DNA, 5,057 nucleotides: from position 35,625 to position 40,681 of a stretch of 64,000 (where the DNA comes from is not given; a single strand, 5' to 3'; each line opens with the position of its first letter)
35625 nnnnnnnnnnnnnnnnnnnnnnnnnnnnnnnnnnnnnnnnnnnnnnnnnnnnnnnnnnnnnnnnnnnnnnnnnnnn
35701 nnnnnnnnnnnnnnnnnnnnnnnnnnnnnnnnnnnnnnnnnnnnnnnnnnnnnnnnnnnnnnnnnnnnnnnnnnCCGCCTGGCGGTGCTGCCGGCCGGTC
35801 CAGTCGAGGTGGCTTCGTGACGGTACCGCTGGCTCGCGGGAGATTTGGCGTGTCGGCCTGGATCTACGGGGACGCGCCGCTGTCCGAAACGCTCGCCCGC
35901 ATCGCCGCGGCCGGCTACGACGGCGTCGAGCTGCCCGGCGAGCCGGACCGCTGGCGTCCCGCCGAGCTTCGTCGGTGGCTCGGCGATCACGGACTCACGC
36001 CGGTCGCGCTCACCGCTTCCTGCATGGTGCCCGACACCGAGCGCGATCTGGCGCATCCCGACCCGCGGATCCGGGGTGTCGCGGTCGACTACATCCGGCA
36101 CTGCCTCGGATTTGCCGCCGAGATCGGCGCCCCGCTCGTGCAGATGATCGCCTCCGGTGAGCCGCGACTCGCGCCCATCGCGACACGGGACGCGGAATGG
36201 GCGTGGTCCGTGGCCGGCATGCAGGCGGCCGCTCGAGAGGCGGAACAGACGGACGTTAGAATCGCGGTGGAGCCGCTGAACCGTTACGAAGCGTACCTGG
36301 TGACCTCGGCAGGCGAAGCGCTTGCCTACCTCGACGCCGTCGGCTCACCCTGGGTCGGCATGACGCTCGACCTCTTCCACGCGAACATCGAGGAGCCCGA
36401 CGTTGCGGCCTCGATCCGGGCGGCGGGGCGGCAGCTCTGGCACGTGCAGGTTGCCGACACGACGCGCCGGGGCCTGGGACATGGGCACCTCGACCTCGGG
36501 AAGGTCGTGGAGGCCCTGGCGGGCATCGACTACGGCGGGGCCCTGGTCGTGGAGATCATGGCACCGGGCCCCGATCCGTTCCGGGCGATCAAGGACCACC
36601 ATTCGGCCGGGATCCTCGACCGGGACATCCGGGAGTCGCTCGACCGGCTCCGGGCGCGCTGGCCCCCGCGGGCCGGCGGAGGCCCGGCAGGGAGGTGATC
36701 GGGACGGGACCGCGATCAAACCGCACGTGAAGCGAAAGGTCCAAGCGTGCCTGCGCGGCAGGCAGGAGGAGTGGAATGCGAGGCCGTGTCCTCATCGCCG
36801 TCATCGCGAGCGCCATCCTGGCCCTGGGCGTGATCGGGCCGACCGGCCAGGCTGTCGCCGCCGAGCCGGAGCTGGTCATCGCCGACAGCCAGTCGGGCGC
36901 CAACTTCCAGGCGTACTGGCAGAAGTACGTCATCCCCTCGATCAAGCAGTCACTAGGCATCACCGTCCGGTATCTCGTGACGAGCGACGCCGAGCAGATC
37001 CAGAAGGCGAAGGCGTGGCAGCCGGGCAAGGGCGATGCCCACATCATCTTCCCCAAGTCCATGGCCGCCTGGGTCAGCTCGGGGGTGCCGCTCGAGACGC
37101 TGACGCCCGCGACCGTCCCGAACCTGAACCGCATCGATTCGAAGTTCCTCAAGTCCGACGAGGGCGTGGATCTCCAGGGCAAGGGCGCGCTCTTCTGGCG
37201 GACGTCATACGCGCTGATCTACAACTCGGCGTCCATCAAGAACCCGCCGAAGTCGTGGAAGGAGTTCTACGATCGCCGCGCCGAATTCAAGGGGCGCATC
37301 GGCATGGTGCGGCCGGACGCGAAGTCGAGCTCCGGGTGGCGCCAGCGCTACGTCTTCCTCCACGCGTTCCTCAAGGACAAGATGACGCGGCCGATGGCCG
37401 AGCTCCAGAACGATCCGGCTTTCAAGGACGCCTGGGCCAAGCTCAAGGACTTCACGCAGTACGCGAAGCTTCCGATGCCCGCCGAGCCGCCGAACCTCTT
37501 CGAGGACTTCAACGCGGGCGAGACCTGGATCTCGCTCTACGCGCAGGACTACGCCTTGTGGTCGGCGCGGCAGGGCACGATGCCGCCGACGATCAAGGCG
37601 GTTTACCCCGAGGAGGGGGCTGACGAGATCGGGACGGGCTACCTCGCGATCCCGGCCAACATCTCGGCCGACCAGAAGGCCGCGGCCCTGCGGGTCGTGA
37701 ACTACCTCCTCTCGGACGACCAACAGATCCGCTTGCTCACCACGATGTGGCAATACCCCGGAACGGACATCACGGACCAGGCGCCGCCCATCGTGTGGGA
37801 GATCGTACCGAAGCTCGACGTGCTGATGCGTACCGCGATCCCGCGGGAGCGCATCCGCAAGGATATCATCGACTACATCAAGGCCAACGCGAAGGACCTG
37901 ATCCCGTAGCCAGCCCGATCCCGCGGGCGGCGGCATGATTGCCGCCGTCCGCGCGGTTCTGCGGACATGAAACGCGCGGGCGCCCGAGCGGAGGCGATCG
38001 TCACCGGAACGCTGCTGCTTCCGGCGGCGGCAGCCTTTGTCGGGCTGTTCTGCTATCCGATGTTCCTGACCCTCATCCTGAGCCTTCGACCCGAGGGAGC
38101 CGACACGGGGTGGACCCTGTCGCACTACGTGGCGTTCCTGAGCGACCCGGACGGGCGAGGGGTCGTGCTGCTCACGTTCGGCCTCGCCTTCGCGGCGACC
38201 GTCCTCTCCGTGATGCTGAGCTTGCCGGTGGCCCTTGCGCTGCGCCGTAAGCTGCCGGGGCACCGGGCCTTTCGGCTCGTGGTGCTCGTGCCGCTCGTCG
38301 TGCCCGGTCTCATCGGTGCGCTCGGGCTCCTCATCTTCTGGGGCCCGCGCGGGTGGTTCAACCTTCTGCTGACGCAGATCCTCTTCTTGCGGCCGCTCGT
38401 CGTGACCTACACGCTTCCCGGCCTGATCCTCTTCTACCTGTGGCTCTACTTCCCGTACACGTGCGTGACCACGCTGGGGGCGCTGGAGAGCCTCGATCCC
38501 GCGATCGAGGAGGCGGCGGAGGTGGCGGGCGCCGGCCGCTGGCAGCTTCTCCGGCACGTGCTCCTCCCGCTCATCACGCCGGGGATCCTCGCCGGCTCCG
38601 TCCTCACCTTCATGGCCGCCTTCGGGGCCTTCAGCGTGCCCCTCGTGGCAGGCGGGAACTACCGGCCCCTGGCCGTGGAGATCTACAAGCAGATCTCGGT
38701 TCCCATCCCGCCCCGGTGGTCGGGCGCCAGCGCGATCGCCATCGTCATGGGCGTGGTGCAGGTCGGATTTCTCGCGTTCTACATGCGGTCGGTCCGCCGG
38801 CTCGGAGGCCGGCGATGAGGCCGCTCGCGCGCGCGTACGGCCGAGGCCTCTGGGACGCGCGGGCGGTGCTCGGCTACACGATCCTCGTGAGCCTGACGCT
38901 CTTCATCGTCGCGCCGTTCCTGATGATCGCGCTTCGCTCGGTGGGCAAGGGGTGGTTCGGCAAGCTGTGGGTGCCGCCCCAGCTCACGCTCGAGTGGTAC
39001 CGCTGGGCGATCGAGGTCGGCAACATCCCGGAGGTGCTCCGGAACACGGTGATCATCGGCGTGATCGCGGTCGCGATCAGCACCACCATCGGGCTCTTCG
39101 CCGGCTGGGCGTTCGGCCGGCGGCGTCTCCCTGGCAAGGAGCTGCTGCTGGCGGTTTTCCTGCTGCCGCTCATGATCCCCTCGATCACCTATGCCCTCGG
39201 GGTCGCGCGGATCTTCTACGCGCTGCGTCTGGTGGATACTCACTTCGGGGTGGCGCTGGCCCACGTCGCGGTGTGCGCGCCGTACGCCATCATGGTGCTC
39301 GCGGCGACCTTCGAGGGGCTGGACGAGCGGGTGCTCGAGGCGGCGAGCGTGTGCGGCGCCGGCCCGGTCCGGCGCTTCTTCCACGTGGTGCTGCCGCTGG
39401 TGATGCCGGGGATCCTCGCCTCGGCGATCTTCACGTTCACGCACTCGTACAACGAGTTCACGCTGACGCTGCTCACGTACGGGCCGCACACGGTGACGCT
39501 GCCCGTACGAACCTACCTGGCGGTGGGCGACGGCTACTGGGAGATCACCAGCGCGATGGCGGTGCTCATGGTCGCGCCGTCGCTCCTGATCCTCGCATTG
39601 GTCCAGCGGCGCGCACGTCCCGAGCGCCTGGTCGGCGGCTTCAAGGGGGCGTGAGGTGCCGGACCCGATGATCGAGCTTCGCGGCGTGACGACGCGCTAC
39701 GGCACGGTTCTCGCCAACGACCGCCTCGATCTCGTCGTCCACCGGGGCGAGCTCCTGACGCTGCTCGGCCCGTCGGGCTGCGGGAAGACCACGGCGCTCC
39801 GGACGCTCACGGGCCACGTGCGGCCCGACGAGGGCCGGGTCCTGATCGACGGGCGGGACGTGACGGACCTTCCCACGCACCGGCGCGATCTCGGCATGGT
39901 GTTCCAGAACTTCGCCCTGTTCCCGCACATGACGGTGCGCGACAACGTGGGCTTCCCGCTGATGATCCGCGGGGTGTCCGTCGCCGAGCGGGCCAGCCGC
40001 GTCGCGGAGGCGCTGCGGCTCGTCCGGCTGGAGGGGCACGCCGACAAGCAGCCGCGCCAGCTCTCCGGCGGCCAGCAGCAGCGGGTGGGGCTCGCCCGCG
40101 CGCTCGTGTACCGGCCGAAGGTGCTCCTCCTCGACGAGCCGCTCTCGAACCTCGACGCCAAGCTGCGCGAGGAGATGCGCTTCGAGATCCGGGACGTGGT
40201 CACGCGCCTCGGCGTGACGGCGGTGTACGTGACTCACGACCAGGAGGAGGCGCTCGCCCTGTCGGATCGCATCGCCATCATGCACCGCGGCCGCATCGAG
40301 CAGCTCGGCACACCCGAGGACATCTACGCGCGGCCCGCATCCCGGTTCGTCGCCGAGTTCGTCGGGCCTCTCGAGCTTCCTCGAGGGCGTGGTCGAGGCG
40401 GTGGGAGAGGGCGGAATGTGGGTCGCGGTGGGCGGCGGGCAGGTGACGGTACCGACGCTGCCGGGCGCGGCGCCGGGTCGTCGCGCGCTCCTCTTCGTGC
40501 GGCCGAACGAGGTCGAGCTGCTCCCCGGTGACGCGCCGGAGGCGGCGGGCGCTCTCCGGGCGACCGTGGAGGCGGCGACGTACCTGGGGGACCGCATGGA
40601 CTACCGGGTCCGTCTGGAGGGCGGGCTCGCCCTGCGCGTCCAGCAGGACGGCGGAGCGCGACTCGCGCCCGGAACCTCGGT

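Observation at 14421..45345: About 31 kb non-canonical cyclitol/inositol-type uptake and conversion island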

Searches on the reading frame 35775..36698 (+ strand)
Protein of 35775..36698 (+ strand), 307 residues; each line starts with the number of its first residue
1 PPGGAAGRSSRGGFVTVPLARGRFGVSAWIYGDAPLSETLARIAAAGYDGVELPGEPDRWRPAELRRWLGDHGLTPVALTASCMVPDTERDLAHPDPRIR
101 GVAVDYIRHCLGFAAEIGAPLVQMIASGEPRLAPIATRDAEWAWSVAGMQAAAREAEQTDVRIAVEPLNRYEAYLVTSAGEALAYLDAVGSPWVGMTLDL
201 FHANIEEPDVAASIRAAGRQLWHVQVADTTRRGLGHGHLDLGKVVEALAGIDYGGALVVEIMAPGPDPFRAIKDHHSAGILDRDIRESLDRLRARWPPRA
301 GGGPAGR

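Call 6: search_protein_families(library=pfam, proteins=[window:35775-36698:+], max_evalue=0.001)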
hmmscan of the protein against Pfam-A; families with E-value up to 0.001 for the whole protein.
window:35775-36698:+ (307 aa): 1 family
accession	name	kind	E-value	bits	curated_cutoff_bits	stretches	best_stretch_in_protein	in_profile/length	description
PF01261.30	AP_endonuc_2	-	2.4e-41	142.5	31.1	1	40-274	1-234/249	Xylose isomerase-like TIM barrel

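Call 9: search_protein_families(library=ncbifam, proteins=[window:35817-36698:+], max_evalue=0.001)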
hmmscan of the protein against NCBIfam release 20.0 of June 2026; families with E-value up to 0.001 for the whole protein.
window:35817-36698:+ (293 aa): 10 families
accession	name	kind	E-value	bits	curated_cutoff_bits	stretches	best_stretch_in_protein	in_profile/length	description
NF041099.2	keto_glucon_epim_IolO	equivalog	1.4e-38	132.8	300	1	22-253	23-251/269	5-keto-L-gluconate epimerase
NF051856.1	PsicseEpim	equivalog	3.4e-34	118.9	300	1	61-276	58-281/287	D-psicose 3-epimerase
TIGR03234.1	OH-pyruv-isom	equivalog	1e-25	90.5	353.45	1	15-247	9-240/254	hydroxypyruvate isomerase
NF043033.1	OxoTetrIsom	equivalog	3e-19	69.8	325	1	16-246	11-236/251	2-oxo-tetronate isomerase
NF007360.0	PRK09856.1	equivalog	7.1e-09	35.6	305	1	82-229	81-230/276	fructoselysine 3-epimerase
NF007444.0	PRK09997.1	equivalog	1.8e-07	30.9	465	1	132-245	123-239/258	hydroxypyruvate isomerase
NF009688.0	PRK13209.1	subfamily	3.5e-07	29.5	317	1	69-248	77-255/286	L-ribulose-5-phosphate 3-epimerase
TIGR04379.1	myo_inos_iolE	equivalog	5.2e-07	29.5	290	1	18-215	21-212/290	myo-inosose-2 dehydratase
NF007441.0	PRK09989.1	equivalog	6.6e-07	29.4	412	1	16-218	11-211/258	HPr family phosphocarrier protein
NF009689.0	PRK13210.1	subfamily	6.1e-05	22.3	200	1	66-251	70-260/286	L-ribulose-5-phosphate 3-epimerase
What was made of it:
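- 35817..36698 (+): XI2: ketose-3-epimerase-like TIM barrel (IolO / psicose-epimerase-like). IolO 133 bits against a cutoff of 300 (call 9).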

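Call 45: search_solved_structures(query=window:35817-36698:+, max_evalue=1e-8)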
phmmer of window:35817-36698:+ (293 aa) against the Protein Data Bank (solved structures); distinct sequences matched with E-value up to 1e-8: 24.
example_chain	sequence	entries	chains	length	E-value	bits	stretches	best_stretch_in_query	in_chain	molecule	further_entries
7x7w_A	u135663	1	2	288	1.8e-23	86.6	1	30-247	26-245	D-PSICOSE 3-EPIMERASE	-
2ou4_A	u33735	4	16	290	4.1e-23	85.5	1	24-270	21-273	D-tagatose 3-epimerase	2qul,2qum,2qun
3vyl_A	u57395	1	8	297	4.6e-23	85.3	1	18-246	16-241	L-ribulose 3-epimerase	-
4xsl_A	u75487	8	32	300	8.9e-23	84.4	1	24-271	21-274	D-tagatose 3-epimerase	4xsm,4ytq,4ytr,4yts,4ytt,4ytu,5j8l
4q7i_A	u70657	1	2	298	1.6e-22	83.5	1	24-259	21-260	D-tagatose 3-epimerase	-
4pgl_A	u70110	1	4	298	3.9e-22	82.3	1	24-259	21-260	D-tagatose 3-epimerase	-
3vnk_A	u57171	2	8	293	1.5e-21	80.3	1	26-248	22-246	Xylose isomerase domain protein TIM barrel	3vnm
3vni_A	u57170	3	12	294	1.5e-21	80.3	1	26-248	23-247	Xylose isomerase domain protein TIM barrel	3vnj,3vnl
7e9w_A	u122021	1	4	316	1.9e-21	80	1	26-248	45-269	D-psicose 3-epimerase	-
7cj4_A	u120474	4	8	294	2.4e-20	76.4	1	20-247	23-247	Epimerase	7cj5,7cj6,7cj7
4pfh_A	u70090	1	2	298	2.5e-20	76.3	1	24-251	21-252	D-tagatose 3-epimerase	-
8yeb_A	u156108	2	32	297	2.5e-20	76.3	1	25-249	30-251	Ketose 3-epimerase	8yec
7cj8_A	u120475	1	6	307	2.6e-20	76.2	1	20-247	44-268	Epimerase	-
5zfs_A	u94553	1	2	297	3e-20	76.1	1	26-249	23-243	D-allulose-3-epimerase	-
7cj9_A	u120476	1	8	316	1e-19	74.3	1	22-247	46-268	Epimerase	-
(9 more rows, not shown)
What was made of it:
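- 35817..36698 (+): PDB hits are D-psicose/tagatose 3-epimerases and TM0416 (call 45).
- XI2 also resembles 3-keto-glucoside 4-epimerase YcjR (call 45).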

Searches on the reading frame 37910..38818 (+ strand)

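Call 6: search_protein_families(library=pfam, proteins=[window:37910-38818:+], max_evalue=0.001)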
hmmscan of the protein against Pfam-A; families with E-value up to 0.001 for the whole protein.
window:37910-38818:+ (302 aa): 1 family
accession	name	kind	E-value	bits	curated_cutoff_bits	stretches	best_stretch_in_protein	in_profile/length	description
PF00528.27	BPD_transp_1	-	7.5e-18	65.3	26.4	1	105-291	6-175/184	Binding-protein-dependent transport system inner membrane component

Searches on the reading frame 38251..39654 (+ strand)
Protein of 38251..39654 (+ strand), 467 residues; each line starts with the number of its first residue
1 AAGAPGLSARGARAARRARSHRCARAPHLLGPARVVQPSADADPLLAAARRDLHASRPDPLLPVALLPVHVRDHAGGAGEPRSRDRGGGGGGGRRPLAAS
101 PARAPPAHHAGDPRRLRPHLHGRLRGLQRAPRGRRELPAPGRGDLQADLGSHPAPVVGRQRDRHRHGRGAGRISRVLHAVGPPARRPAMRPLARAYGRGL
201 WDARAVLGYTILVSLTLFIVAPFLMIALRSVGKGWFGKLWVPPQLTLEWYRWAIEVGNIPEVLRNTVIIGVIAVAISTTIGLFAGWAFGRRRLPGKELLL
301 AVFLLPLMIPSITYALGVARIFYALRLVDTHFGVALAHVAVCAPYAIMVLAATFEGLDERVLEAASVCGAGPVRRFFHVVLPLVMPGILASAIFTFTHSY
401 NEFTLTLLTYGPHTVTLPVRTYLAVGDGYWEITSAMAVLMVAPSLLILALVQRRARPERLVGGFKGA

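Call 7: search_protein_families(library=pfam, proteins=[window:38251-39654:+], max_evalue=0.001)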
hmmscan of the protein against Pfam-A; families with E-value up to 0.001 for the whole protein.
window:38251-39654:+ (467 aa): 1 family
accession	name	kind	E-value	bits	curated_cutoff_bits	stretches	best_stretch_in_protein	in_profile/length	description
PF00528.27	BPD_transp_1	-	3.5e-14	53.4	26.4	1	280-454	4-177/184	Binding-protein-dependent transport system inner membrane component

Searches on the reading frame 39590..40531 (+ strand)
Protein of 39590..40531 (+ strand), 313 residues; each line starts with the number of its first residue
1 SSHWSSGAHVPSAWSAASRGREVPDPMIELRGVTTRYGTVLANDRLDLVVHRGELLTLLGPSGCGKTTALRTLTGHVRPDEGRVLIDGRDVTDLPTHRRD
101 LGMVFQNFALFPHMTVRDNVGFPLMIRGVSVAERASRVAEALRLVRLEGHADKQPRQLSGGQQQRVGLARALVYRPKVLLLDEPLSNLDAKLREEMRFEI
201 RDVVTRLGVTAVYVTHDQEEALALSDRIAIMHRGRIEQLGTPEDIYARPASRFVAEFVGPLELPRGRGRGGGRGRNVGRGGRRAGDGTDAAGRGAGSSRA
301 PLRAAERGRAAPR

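Call 7: search_protein_families(library=pfam, proteins=[window:39590-40531:+], max_evalue=0.001)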
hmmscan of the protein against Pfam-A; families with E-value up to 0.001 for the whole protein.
window:39590-40531:+ (313 aa): 3 families
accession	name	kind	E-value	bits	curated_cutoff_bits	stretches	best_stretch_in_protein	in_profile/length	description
PF00005.33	ABC_tran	-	7.9e-39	133.8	25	1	45-185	3-136/137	ABC transporter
PF13304.12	AAA_21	-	0.00014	22.5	27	0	155-218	235-300/304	AAA domain, putative AbiEii toxin, Type IV TA system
PF13191.12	AAA_16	-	0.00044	21.2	32.6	1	51-90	22-61/167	AAA ATPase domain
